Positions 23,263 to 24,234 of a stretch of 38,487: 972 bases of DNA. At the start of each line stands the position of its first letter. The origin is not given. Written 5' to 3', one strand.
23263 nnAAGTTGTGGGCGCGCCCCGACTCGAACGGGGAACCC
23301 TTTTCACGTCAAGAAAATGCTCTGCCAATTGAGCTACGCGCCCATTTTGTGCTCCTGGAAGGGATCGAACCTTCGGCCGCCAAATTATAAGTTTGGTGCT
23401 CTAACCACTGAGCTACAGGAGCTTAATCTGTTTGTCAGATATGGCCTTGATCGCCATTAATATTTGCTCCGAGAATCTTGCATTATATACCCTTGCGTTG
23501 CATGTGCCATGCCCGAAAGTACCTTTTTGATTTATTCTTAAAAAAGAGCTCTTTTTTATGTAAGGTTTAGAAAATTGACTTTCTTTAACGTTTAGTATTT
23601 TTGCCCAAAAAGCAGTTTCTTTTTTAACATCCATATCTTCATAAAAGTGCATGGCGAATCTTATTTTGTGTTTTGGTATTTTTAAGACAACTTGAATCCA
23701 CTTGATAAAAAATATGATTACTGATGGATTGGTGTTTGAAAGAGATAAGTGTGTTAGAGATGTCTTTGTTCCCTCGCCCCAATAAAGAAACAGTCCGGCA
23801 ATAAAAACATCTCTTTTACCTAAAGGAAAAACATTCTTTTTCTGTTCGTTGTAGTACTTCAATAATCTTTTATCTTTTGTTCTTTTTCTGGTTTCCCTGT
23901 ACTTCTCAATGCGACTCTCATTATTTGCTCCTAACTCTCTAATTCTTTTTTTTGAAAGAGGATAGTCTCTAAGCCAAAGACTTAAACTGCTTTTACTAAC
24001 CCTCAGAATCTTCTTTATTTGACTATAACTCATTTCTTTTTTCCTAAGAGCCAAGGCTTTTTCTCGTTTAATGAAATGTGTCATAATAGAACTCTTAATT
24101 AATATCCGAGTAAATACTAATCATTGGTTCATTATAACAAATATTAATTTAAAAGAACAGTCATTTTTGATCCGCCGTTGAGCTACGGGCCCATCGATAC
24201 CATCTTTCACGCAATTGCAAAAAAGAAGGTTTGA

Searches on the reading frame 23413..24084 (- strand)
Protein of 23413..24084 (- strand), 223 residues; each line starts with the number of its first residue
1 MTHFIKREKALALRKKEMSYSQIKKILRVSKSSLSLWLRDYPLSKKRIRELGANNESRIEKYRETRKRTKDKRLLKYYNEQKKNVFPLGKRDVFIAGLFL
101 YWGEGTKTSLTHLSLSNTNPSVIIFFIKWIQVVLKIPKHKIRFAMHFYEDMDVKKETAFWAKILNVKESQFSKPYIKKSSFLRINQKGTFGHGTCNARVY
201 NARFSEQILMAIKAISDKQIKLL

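Call 35: search_protein_families(library=pfam, proteins=[window:23413-24084:-], max_evalue=0.01)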
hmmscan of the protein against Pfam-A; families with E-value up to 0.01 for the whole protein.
window:23413-24084:- (223 aa): 1 family
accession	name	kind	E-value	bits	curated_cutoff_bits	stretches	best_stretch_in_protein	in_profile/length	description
PF13384.12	HTH_23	-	0.0012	19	24.6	1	7-41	7-41/50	Homeodomain-like domain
